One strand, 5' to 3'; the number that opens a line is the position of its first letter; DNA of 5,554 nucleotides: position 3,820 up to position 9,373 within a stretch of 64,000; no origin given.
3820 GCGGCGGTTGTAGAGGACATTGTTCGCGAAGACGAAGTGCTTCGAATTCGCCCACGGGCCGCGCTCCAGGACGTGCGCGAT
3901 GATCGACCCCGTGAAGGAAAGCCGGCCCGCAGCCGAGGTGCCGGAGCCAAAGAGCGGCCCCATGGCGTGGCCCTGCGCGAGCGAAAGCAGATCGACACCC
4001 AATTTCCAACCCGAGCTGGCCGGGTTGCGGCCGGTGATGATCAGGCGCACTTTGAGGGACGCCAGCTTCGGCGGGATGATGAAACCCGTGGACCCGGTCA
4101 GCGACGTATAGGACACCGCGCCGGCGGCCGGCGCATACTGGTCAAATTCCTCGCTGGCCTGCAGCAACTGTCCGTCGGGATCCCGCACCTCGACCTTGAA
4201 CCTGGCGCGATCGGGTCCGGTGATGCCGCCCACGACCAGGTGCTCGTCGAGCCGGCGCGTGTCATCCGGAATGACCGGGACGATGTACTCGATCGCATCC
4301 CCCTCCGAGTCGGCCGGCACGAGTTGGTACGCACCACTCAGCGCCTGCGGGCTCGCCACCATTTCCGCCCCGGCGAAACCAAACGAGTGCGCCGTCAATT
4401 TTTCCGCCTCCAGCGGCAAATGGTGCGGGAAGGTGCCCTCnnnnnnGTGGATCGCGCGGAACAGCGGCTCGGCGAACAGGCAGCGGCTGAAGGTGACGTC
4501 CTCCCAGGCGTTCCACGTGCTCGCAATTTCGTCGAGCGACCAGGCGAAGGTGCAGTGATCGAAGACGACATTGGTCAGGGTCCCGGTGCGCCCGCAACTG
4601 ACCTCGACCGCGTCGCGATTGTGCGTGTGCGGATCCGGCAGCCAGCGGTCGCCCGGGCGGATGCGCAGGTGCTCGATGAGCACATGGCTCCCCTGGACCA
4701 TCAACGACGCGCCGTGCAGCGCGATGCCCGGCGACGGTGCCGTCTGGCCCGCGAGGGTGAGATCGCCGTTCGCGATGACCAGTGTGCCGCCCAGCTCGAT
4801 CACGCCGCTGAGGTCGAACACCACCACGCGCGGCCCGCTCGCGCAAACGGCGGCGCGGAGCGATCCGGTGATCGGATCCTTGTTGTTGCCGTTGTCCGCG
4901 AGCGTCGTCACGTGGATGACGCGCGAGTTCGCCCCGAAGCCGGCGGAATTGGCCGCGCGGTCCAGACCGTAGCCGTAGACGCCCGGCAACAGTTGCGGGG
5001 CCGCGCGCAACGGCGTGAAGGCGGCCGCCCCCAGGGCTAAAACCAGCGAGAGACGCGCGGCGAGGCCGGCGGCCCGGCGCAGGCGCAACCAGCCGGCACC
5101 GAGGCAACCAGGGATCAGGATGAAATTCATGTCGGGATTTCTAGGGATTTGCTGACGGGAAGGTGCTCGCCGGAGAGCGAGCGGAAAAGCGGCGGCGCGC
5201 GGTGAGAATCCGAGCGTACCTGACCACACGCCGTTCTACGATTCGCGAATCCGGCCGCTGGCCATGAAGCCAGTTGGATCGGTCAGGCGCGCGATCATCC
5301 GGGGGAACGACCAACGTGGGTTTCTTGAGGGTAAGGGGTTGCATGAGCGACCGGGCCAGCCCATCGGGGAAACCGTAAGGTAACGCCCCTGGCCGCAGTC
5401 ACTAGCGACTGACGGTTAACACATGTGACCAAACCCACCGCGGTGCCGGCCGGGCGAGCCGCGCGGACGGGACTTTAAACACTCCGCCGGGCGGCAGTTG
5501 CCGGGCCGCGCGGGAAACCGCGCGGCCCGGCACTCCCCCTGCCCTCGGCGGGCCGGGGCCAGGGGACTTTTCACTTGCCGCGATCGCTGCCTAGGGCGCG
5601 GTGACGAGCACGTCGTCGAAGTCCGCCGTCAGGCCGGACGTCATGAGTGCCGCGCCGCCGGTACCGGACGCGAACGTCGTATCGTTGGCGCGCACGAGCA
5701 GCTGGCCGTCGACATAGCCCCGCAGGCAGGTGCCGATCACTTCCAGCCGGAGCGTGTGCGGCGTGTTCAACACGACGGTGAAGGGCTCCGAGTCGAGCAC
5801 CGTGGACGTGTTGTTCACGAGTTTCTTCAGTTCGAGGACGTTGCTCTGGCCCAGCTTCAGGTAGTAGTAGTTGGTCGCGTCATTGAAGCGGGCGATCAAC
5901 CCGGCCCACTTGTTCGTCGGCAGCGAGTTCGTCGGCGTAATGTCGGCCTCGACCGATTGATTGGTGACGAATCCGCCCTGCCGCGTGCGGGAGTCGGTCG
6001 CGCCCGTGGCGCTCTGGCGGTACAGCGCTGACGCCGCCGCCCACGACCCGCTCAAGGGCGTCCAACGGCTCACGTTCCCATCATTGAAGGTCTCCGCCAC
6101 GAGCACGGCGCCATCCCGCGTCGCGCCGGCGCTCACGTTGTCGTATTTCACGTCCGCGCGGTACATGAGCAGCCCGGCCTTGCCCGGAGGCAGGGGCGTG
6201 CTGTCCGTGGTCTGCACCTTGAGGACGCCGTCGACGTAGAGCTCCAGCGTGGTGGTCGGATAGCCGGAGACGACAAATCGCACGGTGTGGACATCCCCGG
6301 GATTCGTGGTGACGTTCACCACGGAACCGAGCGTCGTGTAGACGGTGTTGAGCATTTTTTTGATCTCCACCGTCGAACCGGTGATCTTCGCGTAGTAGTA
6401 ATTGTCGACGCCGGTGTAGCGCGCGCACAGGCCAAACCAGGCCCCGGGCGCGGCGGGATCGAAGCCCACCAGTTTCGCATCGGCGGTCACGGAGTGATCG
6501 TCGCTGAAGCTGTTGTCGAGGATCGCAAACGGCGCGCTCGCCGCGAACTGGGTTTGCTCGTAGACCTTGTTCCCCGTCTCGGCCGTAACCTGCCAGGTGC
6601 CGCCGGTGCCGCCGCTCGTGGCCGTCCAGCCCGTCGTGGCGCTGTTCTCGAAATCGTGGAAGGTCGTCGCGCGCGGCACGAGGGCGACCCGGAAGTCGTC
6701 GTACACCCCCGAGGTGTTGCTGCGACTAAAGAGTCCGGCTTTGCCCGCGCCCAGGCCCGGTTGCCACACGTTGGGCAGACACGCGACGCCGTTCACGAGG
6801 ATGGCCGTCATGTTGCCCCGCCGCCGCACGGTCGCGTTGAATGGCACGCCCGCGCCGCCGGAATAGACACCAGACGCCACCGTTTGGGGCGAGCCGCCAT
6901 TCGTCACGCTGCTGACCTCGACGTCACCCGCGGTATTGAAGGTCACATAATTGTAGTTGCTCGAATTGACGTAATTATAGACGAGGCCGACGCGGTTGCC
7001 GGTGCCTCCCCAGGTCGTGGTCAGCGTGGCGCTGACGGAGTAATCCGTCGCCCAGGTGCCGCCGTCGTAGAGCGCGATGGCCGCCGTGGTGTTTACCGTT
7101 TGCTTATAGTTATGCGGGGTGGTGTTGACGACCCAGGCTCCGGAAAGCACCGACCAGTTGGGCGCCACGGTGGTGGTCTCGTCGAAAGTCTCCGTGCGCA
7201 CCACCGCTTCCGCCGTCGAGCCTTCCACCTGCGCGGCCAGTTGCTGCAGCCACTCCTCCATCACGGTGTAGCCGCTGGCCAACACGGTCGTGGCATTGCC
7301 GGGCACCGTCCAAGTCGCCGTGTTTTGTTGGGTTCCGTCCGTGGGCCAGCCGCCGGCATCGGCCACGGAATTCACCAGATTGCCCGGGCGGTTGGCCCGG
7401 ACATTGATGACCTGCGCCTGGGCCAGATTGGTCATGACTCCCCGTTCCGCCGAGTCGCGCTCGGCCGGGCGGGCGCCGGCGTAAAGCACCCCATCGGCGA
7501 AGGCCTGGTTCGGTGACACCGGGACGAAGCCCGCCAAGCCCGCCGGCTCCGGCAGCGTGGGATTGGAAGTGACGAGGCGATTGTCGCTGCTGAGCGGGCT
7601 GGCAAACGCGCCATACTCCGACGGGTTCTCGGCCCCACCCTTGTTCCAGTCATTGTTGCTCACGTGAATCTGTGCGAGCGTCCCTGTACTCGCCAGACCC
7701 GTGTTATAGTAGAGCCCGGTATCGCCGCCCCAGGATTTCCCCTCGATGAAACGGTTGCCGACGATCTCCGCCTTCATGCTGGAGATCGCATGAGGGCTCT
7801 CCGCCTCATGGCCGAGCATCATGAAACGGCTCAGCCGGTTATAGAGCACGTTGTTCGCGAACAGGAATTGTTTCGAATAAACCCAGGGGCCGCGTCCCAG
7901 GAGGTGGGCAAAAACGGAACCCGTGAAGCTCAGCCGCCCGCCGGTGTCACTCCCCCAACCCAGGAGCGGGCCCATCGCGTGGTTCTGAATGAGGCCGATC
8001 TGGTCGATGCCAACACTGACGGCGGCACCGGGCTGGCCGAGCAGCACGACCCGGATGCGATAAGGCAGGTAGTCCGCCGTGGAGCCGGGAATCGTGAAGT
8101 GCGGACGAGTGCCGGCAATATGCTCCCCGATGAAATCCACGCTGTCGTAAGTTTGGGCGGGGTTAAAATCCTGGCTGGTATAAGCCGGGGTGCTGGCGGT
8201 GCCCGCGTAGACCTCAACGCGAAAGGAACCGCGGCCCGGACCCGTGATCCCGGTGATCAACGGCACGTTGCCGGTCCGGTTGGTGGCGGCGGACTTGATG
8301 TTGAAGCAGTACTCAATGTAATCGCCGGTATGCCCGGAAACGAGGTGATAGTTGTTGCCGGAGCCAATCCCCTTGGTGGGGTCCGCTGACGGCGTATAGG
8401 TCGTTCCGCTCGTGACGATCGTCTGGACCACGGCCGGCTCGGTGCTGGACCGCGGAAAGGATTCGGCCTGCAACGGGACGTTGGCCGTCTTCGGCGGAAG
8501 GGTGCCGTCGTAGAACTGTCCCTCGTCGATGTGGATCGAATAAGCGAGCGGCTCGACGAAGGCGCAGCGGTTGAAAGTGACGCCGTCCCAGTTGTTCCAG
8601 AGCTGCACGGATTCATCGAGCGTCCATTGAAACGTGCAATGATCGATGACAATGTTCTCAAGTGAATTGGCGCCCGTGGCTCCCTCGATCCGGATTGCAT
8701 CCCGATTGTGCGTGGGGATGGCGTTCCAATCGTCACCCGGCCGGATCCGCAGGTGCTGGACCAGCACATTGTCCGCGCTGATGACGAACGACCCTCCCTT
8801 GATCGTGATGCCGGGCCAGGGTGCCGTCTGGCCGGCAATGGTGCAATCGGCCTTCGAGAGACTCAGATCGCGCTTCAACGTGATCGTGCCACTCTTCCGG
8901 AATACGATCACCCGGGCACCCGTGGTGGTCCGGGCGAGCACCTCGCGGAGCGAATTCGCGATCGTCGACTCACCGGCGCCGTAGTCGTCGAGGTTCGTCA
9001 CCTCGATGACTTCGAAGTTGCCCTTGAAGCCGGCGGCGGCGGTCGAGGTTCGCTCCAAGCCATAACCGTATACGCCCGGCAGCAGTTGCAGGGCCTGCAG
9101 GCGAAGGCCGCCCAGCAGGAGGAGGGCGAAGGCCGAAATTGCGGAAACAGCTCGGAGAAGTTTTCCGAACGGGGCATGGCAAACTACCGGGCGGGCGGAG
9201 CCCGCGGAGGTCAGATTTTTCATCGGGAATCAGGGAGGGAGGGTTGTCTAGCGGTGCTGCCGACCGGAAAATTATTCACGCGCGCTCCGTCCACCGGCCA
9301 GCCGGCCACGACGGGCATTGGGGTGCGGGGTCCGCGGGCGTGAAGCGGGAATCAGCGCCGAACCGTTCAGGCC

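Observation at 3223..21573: Tandem array of four diversified secreted PL1 lyases behind a single TonB-dependent receptor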

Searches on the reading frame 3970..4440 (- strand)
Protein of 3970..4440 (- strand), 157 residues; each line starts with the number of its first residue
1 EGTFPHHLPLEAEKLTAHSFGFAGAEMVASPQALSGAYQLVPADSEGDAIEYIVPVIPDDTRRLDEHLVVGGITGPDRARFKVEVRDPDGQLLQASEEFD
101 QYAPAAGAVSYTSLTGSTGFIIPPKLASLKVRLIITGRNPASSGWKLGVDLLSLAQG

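Call 33: search_solved_structures(query=window:3970-4440:-, max_evalue=10, show_alignments=2)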
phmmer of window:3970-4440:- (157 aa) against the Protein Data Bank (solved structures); distinct sequences matched with E-value up to 10: 1.
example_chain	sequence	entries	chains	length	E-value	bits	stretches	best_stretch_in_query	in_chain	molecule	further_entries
5ks8_A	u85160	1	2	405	0.21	14.9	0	80-138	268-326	Pyruvate carboxylase subunit alpha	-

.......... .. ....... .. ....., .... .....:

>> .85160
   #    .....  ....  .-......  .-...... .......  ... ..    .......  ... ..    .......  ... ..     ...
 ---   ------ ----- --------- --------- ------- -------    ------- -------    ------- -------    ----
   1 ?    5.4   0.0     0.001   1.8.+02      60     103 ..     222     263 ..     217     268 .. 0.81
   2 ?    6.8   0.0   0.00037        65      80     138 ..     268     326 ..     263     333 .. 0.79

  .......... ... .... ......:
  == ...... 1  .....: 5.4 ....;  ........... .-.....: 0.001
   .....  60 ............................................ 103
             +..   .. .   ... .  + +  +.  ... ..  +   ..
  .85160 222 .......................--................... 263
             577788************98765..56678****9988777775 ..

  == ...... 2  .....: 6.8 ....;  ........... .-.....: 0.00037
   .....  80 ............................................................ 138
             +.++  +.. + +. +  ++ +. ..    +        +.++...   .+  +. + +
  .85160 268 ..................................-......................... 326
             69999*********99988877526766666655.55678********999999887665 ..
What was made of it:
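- Tried and rejected: phmmer of the isolated insertion against PDB: nothing meaningful (call 33).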

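Call 34: search_protein_families(library=pfam, proteins=[window:3970-4440:-], max_evalue=1)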
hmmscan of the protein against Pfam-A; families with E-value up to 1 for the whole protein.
window:3970-4440:- (157 aa): 0 families
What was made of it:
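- Closest known: CBM84 xanthan-binding modules. Different: The single sequence has no PDB or Pfam match (calls 33, 34).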

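Call 42: search_protein_representatives(alignment_id=A3)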
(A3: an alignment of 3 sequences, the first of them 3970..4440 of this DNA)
Query: 3 sequences, 158 profile positions. Proteins with E-value up to 0.001 (for the whole library): 51; up to 1e-10: 16; up to 1e-30: 6. The best 51 are listed.
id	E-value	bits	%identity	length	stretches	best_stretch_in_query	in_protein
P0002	8.1e-58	211.1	-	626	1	1-158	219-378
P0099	1.6e-54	200.4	-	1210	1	1-158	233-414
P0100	2.8e-54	199.6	-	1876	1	1-158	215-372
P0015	1.0e-50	188.0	-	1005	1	1-158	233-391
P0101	1.5e-35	138.7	-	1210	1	1-156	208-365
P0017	4.7e-32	127.3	-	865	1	7-158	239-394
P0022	5.1e-30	120.7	-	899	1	1-157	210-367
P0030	2.9e-29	118.3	-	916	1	1-157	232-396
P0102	5.8e-27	110.8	-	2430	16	20-73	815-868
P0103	1.3e-26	109.7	-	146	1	33-157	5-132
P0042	3.9e-24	101.6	-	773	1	1-157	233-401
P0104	1.9e-22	96.2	-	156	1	1-141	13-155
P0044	2.3e-18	82.8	-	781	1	1-158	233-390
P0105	1.1e-17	80.6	-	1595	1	1-157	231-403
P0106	8.3e-17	77.8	-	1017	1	19-158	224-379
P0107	1.6e-11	60.6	-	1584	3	24-155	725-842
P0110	2.0e-08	50.6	-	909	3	14-155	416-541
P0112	1.7e-07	47.6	-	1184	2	13-156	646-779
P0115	8.4e-07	45.3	-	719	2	8-155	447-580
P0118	1.9e-06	44.1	-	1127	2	11-155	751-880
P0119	2.4e-06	43.8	-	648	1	26-153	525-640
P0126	6.5e-05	39.1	-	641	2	26-156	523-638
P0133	6.0e-04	36.0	-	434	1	10-156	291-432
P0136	6.7e-04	35.9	-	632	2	12-156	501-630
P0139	8.3e-04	35.6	-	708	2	11-157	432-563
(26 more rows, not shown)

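Call 43: search_protein_families(library=pfam, proteins=[P0107, P0110, P0112, P0115, P0118, P0119, P0126, P0133, P0136, P0139], max_evalue=0.001)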
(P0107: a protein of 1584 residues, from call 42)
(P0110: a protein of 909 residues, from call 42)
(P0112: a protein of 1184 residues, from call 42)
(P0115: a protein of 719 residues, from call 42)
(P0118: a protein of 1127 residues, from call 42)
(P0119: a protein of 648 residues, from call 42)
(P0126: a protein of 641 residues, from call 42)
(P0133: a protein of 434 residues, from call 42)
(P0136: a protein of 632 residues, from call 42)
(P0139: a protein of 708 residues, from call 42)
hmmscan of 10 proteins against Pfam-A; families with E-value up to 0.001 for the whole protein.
P0107 (1584 aa): 6 families
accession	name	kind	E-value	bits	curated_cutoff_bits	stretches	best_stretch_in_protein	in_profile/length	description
PF13290.12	CHB_HEX_C_1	-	1.1e-69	230.7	22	4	1080-1147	1-67/67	Chitobiase/beta-hexosaminidase C-terminal domain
PF13287.12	Fn3_assoc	-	2.9e-57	191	23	4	1091-1150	1-59/59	Fn3 associated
PF18099.7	CBM_35_2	-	8.9e-17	61.6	23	1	957-1046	11-100/112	Carbohydrate binding module (family 35)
PF02494.22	HYR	-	2.3e-12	47.5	21.7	1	1375-1453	1-81/81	HYR domain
PF03174.19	CHB_HEX_C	-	3.4e-06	27.3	23.6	0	1080-1138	15-70/76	Chitobiase/beta-hexosaminidase C-terminal domain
PF03422.21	CBM_6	-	0.00018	22.2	28.9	0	967-1051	26-113/125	Carbohydrate binding module (family 6)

P0110 (909 aa): 8 families
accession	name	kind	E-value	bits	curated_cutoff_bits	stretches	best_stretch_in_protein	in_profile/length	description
PF14592.12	Chondroitinas_B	-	1.7e-21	77.2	24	1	57-298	118-338/426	Chondroitinase B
PF13290.12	CHB_HEX_C_1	-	1.2e-15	57.6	22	1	557-624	1-67/67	Chitobiase/beta-hexosaminidase C-terminal domain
PF13287.12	Fn3_assoc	-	1.4e-11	44.8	23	1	568-627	1-59/59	Fn3 associated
PF18099.7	CBM_35_2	-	2.4e-08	34.4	23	0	670-749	21-101/112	Carbohydrate binding module (family 35)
PF25275.1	Golvesin_C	-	7.4e-06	26.5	31.6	0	425-542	16-131/132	Golvesin C-terminal domain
PF14686.12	fn3_3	-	9.7e-05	22.5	24.4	0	421-467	8-50/75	Polysaccharide lyase family 4, domain II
PF13620.12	CarboxypepD_reg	-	0.00044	21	32.3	0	424-471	14-57/82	Carboxypeptidase regulatory-like domain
PF07495.19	Y_Y_Y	-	0.00084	19.6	26.6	0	449-473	25-49/65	Y_Y_Y domain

P0112 (1184 aa): 1 family
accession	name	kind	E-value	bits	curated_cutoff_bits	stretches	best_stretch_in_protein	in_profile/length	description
PF00295.23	Glyco_hydro_28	-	3.5e-12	46.5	22.9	1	253-486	86-317/324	Glycosyl hydrolases family 28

P0115 (719 aa): 1 family
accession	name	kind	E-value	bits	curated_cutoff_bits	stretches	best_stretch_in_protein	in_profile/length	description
PF00295.23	Glyco_hydro_28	-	1.2e-05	25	22.9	0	184-389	102-309/324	Glycosyl hydrolases family 28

P0118 (1127 aa): 6 families
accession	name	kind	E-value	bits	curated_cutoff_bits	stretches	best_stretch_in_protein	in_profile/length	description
PF13290.12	CHB_HEX_C_1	-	6.8e-37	125.7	22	2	895-960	2-66/67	Chitobiase/beta-hexosaminidase C-terminal domain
PF13287.12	Fn3_assoc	-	1.9e-32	111.6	23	2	905-964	1-59/59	Fn3 associated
PF24517.2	CBM96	-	4e-12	46.7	26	1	998-1125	38-163/164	Carbohydrate-binding module family 96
PF07495.19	Y_Y_Y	-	8.2e-07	29.3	26.6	0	776-812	19-50/65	Y_Y_Y domain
PF03174.19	CHB_HEX_C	-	4.5e-05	23.7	23.6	0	670-726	15-68/76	Chitobiase/beta-hexosaminidase C-terminal domain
PF16315.10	DUF4955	-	0.00024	21.8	25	1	385-517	13-141/149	Domain of unknown function (DUF4955)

P0119 (648 aa): 0 families

P0126 (641 aa): 3 families
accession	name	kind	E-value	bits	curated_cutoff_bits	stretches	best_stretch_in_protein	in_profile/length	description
PF02156.21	Glyco_hydro_26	-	1.4e-52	179.4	20.2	1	43-323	1-284/311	Glycosyl hydrolase family 26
PF03422.21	CBM_6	-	0.00012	22.8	28.9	0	541-635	27-121/125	Carbohydrate binding module (family 6)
PF16990.11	CBM_35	-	0.00033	21.4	28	0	544-615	34-103/121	Carbohydrate binding module (family 35)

P0133 (434 aa): 1 family
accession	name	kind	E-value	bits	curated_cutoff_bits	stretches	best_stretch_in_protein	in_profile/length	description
PF02012.26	BNR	-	0.0002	21.3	27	0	42-51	2-11/12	BNR/Asp-box repeat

P0136 (632 aa): 5 families
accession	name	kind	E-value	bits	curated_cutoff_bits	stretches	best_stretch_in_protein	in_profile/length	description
PF00150.24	Cellulase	-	2.2e-44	152.4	23.5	1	57-314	17-267/272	Cellulase (glycosyl hydrolase family 5)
PF25275.1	Golvesin_C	-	1.3e-08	35.4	31.6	1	507-575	11-82/132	Golvesin C-terminal domain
PF03422.21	CBM_6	-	2.7e-07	31.3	28.9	0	515-614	12-112/125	Carbohydrate binding module (family 6)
PF18099.7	CBM_35_2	-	5e-05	23.8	23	0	520-602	10-92/112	Carbohydrate binding module (family 35)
PF16990.11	CBM_35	-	0.00014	22.6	28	0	361-434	3-72/121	Carbohydrate binding module (family 35)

P0139 (708 aa): 2 families
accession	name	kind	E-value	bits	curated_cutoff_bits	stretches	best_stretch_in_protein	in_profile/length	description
PF03422.21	CBM_6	-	9.7e-09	36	28.9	1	450-562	15-124/125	Carbohydrate binding module (family 6)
PF00041.27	fn3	-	0.00035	21.2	25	0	143-220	14-82/84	Fibronectin type III domain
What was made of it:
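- On CBM84 (for the inserted domain): Other distant homologues look like CBM6/35 (call 43).
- Weaker hits are terminal CBM-like modules on GH28, GH26, GH5 and PL6 enzymes (calls 42, 43).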

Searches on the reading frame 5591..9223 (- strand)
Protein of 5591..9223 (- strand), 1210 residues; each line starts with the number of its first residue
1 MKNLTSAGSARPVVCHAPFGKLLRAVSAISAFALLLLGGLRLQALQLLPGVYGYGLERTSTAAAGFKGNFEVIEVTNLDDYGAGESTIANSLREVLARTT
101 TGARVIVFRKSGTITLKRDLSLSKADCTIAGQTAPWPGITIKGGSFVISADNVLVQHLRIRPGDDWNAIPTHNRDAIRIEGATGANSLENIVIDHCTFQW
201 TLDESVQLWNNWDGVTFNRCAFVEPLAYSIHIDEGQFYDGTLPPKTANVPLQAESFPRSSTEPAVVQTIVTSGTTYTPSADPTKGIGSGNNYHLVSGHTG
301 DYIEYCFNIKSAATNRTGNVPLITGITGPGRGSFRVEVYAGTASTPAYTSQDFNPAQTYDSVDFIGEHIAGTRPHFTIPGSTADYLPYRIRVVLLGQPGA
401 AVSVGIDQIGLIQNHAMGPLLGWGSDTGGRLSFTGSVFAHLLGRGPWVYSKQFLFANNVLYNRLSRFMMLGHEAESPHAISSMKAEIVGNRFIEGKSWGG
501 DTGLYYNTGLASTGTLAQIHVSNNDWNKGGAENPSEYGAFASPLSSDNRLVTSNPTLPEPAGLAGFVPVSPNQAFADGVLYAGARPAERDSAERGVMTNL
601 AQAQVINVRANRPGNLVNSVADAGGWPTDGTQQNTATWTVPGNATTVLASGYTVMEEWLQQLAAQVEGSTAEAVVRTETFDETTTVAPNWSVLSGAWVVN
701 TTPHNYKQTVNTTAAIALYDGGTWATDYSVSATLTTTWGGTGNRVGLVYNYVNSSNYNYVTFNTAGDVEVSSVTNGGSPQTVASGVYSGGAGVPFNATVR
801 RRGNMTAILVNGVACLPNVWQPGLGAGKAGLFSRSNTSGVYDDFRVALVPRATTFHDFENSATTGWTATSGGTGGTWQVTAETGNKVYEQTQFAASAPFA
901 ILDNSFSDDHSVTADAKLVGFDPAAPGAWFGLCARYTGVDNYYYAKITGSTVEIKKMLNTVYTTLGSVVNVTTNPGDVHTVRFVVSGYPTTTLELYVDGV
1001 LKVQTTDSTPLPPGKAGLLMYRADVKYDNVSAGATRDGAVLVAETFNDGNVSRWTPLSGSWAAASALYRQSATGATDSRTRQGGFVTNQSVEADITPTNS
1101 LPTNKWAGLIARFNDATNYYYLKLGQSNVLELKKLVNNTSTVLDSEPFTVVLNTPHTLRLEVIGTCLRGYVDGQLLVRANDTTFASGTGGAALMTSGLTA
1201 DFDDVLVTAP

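Call 8: search_protein_families(library=pfam, proteins=[window:5591-9223:-], max_evalue=0.01)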
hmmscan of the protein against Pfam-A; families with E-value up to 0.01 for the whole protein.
window:5591-9223:- (1210 aa): 1 family
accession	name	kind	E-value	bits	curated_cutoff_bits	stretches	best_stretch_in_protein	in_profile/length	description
PF06439.18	3keto-disac_hyd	-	0.0018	18.8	26.8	0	858-1030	6-184/187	3-keto-disaccharide hydrolase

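Call 11: search_protein_families(library=ncbifam, proteins=[window:5591-9223:-], max_evalue=0.1)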
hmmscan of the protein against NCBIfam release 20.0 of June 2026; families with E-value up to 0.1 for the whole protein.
window:5591-9223:- (1210 aa): 1 family
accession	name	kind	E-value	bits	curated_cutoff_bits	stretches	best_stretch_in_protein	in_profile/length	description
NF041900.1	pec_ly_PelZ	equivalog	2.2e-31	109.1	840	2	49-207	29-170/422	pectate lyase PelZ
